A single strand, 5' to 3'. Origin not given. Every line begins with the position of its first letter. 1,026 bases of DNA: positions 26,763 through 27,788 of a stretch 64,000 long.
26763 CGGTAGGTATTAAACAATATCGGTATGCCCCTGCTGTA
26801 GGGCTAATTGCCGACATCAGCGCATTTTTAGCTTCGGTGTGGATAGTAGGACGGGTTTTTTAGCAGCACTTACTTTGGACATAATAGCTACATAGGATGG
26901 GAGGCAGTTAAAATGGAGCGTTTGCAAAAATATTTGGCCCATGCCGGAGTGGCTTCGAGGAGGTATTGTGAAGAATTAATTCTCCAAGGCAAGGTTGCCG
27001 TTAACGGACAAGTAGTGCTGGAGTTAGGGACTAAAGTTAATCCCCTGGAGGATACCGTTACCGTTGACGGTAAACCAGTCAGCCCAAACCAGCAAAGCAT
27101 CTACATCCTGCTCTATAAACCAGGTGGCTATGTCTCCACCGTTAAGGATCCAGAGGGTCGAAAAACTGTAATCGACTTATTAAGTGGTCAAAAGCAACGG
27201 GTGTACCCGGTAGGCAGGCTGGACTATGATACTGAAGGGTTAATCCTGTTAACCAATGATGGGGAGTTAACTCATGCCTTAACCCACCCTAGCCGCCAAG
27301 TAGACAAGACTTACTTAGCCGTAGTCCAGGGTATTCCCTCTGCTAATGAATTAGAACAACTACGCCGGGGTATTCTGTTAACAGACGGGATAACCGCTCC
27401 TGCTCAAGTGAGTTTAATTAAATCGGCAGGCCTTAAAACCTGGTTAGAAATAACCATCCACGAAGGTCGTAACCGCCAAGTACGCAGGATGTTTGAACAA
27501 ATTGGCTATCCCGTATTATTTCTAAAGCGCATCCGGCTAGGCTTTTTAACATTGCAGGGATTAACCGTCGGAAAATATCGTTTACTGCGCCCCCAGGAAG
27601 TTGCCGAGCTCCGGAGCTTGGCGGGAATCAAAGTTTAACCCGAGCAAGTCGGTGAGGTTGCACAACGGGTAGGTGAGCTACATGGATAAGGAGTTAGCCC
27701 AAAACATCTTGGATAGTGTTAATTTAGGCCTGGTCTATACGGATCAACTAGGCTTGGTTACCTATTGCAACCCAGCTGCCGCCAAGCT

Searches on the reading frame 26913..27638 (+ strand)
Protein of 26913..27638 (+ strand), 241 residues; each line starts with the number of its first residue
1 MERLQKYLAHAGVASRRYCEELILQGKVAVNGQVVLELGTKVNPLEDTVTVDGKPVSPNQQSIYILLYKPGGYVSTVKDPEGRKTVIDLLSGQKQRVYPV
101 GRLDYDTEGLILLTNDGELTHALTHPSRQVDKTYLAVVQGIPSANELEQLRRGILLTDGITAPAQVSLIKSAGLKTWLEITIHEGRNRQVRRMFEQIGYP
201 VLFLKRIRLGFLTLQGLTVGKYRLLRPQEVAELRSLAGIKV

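Call 26: search_protein_families(library=ncbifam, max_evalue=1e-25, proteins=[window:26913-27638:+])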
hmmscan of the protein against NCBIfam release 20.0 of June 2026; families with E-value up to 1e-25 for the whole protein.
window:26913-27638:+ (241 aa): 5 families
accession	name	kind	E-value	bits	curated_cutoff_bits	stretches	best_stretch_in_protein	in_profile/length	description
TIGR00093.1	TIGR00093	subfamily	1.9e-57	193.5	109.3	1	68-226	1-160/161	pseudouridine synthase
NF007976.1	PRK10700.1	equivalog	3.3e-47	161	290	1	2-239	3-246/291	23S rRNA pseudouridine(2605) synthase RluB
NF007784.0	PRK10475.1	equivalog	1.6e-40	138.9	318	1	3-234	8-233/290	23S rRNA pseudouridine(2604) synthase RluF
NF008097.0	PRK10839.1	equivalog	6.7e-39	133.9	275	1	3-233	2-230/232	16S rRNA pseudouridine(516) synthase RsuA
NF008487.1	PRK11394.1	equivalog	8.2e-34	117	284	1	58-223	24-202/206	23S rRNA pseudouridine(2457) synthase RluE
